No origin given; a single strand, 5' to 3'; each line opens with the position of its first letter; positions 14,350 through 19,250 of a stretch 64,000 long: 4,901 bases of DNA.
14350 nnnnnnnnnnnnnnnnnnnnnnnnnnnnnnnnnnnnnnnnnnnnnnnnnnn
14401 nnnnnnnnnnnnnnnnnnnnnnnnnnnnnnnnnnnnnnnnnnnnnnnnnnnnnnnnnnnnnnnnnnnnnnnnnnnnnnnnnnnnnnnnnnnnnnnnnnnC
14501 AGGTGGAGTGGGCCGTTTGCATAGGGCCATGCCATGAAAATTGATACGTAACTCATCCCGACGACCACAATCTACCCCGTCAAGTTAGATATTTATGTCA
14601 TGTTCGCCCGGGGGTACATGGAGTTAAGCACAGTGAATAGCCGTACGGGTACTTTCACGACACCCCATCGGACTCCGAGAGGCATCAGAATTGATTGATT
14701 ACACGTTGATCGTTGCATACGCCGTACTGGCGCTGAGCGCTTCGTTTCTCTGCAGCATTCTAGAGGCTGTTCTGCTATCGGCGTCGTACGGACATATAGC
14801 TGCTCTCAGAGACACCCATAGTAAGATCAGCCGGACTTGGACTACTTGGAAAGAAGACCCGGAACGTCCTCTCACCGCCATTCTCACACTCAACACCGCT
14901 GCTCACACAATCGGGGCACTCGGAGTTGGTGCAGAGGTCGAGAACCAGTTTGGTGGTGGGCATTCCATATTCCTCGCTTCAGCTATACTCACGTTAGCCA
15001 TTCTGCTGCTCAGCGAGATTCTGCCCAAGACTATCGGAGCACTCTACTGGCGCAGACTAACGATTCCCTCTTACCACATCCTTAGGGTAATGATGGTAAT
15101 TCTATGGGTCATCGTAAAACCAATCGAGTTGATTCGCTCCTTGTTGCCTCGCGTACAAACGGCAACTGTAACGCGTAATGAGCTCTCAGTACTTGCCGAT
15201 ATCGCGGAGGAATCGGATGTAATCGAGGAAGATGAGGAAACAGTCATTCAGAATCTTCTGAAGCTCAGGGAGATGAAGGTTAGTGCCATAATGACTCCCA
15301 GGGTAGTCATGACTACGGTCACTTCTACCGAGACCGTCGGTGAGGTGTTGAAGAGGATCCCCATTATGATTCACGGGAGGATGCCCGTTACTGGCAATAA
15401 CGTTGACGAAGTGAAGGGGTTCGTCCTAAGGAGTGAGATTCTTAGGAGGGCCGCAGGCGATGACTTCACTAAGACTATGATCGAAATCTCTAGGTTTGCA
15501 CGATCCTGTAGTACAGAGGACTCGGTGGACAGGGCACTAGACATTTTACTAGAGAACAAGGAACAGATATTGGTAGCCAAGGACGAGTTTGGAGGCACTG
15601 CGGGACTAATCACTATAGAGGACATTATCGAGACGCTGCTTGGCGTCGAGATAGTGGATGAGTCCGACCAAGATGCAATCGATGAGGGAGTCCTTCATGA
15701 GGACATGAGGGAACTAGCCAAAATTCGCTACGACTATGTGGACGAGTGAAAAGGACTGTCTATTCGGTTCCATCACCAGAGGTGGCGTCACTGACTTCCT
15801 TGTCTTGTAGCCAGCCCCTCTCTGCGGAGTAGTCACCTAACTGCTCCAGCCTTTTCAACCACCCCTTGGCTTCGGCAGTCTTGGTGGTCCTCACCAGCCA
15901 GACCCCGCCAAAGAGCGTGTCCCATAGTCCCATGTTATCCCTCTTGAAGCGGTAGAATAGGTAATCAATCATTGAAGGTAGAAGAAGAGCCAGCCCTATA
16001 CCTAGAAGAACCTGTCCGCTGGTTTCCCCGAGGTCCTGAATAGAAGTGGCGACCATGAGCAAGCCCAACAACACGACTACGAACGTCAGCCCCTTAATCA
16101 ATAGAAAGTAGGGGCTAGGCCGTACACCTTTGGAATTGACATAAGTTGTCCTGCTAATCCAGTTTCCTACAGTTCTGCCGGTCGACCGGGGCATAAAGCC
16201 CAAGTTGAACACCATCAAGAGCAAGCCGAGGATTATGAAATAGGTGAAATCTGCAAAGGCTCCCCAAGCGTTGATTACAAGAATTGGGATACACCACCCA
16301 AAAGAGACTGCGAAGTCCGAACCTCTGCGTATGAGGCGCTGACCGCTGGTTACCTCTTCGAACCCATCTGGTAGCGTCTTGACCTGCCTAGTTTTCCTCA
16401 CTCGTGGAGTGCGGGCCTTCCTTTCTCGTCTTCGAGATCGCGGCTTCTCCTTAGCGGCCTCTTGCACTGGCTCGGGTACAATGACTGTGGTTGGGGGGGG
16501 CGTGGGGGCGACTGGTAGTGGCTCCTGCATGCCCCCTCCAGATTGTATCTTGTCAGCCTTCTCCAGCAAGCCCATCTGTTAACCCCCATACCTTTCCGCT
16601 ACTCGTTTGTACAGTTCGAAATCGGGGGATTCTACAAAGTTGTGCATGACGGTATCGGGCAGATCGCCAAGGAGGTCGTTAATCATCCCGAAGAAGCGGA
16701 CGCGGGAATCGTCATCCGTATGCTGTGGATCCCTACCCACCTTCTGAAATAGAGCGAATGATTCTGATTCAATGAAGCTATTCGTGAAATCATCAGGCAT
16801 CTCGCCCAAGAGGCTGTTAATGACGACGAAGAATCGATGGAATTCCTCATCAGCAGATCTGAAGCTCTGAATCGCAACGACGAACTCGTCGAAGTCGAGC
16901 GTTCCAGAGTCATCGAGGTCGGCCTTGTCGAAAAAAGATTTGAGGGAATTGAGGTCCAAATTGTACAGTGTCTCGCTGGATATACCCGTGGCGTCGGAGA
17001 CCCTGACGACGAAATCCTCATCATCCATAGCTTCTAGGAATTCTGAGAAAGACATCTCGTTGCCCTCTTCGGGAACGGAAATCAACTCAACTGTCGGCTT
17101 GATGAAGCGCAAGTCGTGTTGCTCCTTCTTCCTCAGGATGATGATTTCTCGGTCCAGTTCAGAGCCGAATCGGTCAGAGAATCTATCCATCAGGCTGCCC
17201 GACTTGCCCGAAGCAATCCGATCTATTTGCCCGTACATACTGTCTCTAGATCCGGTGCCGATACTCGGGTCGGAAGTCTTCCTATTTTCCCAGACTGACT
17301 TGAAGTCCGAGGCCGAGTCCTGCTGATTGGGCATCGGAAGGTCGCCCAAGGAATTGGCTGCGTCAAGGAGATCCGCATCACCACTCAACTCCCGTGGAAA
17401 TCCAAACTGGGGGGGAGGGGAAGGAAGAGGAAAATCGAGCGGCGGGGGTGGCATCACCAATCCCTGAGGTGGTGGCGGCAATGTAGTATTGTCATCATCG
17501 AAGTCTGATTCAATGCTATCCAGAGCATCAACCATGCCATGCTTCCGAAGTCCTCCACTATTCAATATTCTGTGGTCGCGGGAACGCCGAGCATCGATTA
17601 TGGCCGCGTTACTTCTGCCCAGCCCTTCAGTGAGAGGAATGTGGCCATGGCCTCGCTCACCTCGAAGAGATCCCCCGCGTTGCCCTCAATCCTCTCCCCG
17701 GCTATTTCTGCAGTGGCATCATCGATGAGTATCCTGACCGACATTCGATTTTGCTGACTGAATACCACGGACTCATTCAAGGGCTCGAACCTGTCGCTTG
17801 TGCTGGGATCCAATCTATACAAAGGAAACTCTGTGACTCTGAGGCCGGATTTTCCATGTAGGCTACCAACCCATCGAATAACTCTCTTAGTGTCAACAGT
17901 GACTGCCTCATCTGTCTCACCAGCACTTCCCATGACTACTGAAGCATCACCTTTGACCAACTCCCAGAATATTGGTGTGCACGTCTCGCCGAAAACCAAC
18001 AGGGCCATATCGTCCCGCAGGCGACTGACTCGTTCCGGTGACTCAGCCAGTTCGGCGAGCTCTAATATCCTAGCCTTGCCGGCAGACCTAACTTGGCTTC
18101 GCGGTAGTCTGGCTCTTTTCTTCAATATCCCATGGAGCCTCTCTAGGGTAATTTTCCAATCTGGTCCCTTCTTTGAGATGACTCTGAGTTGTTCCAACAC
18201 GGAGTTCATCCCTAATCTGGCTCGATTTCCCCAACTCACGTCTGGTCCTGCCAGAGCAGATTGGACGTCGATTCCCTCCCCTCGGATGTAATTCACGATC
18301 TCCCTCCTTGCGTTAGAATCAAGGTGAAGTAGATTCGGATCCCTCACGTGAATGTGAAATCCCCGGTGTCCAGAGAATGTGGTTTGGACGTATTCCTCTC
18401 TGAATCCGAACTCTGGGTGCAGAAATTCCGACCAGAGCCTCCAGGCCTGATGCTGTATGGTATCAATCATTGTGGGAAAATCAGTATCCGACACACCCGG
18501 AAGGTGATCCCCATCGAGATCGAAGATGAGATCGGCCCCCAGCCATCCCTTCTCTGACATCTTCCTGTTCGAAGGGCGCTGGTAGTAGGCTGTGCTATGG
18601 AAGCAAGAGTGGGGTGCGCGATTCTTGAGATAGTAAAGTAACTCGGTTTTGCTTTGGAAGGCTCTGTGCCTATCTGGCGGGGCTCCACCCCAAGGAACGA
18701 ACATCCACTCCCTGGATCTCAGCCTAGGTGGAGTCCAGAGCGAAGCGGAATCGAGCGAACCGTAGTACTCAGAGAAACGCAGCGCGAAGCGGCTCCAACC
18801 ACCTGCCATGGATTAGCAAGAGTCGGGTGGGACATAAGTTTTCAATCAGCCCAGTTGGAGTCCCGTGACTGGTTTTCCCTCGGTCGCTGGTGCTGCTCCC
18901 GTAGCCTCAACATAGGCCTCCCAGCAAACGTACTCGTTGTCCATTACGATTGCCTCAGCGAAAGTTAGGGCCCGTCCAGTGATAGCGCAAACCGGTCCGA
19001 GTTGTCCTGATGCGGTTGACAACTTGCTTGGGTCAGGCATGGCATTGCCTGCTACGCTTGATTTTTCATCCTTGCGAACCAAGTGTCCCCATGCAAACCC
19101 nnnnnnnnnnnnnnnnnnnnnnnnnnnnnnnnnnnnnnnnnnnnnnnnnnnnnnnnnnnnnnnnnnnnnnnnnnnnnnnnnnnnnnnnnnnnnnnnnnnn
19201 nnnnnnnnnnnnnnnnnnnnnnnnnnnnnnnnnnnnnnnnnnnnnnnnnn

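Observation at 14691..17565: EF-hand repeat protein next to an RDD membrane protein and a CNNM transporter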

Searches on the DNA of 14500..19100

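Call 100: search_rna_families(source=window, start=14500, end=19100, threshold=evalue, max_evalue=1)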
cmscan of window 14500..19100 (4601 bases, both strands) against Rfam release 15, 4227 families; matches with E-value up to 1: 1.
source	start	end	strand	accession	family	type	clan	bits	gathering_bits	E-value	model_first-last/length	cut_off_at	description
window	16751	16873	+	RF00286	SCARNA8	Gene; snRNA; snoRNA; scaRNA;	-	20.9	53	0.82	1-131/131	no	Small Cajal body specific RNA 8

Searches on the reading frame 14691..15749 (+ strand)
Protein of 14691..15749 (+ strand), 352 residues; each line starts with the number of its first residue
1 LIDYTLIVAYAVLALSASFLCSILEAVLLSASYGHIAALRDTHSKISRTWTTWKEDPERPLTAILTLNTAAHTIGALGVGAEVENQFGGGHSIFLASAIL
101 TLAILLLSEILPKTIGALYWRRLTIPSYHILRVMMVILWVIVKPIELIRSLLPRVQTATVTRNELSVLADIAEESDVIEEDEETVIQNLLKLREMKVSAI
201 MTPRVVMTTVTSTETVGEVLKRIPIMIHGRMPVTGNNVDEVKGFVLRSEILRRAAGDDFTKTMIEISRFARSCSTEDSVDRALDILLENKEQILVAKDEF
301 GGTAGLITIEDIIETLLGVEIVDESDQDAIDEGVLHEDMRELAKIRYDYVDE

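Call 3: search_protein_families(library=pfam, proteins=[window:14691-15749:+], max_evalue=1)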
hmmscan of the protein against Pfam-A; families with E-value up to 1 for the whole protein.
window:14691-15749:+ (352 aa): 2 families
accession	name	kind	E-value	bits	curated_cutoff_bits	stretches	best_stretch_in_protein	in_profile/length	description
PF01595.25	CNNM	-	5.5e-24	85.2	28.4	1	11-182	3-181/181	Cyclin M transmembrane N-terminal domain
PF00571.33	CBS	-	5.3e-11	43.1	24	2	197-254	1-55/57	CBS domain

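Call 4: search_protein_families(library=ncbifam, proteins=[window:14691-15749:+], max_evalue=1)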
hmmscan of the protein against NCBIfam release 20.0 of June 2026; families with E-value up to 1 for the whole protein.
window:14691-15749:+ (352 aa): 5 families
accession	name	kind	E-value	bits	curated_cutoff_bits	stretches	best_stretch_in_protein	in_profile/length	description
TIGR03520.1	GldE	subfamily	7.7e-28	97.7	376.05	1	13-329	3-322/408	gliding motility-associated protein GldE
NF008604.1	PRK11573.1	equivalog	7.3e-21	74.5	475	1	6-318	9-327/428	hypothetical protein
NF011675.0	PRK15094.1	equivalog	7.4e-20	71.4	379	1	161-329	33-200/292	CNNM family magnesium/cobalt transport protein CorC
NF052568.1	PolamExpPaeASal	equivalog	7e-18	64.6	500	1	92-327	101-343/424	polyamine export protein PaeA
NF053603.1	HhpR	exception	0.0014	17.9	520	1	195-317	1-118/282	CBS domain-containing high hydrostatic pressure regulator HhpR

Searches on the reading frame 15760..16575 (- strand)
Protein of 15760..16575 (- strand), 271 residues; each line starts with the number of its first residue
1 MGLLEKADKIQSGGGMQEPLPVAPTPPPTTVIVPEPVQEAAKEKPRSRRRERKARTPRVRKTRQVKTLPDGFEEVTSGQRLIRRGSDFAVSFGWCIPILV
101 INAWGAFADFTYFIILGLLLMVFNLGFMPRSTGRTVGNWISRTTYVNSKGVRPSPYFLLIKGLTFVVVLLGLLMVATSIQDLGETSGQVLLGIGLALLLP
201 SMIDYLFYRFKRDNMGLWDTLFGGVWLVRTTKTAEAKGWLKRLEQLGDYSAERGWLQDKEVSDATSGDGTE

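Call 3: search_protein_families(library=pfam, proteins=[window:15760-16575:-], max_evalue=1)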
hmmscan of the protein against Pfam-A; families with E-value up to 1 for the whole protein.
window:15760-16575:- (271 aa): 1 family
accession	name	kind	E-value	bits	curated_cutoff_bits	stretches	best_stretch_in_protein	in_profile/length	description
PF06271.18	RDD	-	1.9e-05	25.4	24.1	1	103-221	41-135/137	RDD family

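Call 4: search_protein_families(library=ncbifam, proteins=[window:15760-16575:-], max_evalue=1)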
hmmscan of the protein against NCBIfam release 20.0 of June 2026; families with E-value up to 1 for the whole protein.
window:15760-16575:- (271 aa): 0 families

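Call 89: search_protein_families(library=pfam, alignment_id=A7, max_evalue=0.01)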
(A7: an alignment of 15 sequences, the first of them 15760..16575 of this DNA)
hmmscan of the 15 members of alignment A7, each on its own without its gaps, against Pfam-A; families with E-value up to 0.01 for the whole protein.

A. member 1, window:15760-16575:- (271 aa): 1 family
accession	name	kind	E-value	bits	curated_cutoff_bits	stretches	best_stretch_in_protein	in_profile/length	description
PF06271.18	RDD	-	1.9e-05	25.4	24.1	1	103-221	41-135/137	RDD family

B. families by the number of members that match (of 15 scanned): 2 families
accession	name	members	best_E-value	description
PF06271.18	RDD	5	1e-15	RDD family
PF07690.21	MFS_1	1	0.00092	Major Facilitator Superfamily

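Call 92: list_cluster_members(proteins=[L104:4212-5846:+, L110:1824-3974:+, L146:566-2365:+, L097:4350-5324:+, L087:5069-5908:+, L122:1405-3222:+, L140:4134-6029:+, window:15763-16575:-, window:16582-17535:-, L103:4304-5266:+])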
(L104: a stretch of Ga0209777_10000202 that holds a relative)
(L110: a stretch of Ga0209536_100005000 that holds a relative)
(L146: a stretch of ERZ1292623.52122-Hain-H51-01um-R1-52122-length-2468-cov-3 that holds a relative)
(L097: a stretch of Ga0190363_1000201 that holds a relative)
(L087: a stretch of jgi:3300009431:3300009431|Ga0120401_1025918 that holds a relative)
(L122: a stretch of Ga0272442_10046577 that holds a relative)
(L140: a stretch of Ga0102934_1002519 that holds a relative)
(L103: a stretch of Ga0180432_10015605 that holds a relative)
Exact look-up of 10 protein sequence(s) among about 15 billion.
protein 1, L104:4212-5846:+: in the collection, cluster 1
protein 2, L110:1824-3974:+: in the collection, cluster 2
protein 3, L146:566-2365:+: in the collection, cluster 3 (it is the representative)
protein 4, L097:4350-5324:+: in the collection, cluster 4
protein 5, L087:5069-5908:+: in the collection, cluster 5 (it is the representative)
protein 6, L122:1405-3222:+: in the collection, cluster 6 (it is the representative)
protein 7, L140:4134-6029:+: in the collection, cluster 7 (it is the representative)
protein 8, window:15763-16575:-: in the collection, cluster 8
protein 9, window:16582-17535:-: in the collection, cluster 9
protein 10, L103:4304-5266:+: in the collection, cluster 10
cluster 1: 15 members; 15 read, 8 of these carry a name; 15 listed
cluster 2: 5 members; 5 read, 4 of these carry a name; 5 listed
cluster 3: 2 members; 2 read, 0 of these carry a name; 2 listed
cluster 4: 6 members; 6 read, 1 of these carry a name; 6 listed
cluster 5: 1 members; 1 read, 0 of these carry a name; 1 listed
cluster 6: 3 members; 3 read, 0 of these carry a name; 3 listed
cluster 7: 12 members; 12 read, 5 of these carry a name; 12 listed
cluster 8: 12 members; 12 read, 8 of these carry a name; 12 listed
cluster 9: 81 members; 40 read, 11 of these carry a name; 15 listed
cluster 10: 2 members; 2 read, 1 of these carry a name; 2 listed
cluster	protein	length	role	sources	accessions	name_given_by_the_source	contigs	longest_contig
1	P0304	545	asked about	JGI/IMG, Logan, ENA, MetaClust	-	\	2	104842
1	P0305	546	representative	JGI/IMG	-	flagellar protein FlaI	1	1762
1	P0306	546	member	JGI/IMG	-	archaeal flagellar protein FlaI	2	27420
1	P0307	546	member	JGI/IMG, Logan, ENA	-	flagellar protein FlaI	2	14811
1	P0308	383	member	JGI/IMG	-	flagellar protein FlaI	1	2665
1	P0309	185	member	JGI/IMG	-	flagellar protein FlaI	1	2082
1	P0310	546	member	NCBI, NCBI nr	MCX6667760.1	MAG: type II/IV secretion system ATPase subunit [Euryarchaeota archaeon] | type II/IV secretion system ATPase subunit [Euryarchaeota archaeon]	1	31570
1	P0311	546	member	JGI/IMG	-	flagellar protein FlaI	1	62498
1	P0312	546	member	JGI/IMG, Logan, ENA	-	-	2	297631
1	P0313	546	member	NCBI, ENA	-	-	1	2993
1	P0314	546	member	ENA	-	-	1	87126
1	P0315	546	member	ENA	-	-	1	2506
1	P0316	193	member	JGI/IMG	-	-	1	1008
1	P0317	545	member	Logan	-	-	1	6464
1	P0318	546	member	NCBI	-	-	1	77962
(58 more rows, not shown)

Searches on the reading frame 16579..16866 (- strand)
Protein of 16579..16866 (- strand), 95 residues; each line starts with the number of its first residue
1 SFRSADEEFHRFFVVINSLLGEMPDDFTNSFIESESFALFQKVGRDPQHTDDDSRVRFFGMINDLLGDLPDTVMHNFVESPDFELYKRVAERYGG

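Call 68: predict_structure(alignment_id=A4)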
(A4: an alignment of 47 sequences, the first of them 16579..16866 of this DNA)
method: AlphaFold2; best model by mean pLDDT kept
length: 95 residues; sequences in the alignment: 47
mean_pLDDT: 92.0   pTM: 0.82
mean pLDDT of the five models: 92.0, 92.0, 91.3, 90.6, 89.8
residues with pLDDT >= 90: 79; 70-90: 14; 50-70: 2; < 50: 0
segments of 3 or more residues with pLDDT < 50: none
pLDDT, mean of each block of 10 residues (from residue 1): 84 94 90 93 94 96 91 92 95 90
secondary structure, 60 per line:
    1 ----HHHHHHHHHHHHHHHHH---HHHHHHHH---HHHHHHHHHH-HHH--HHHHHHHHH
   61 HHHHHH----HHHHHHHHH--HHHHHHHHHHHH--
elements in order: H5-21 H25-32 H36-45 H52-66 H71-79 H82-93
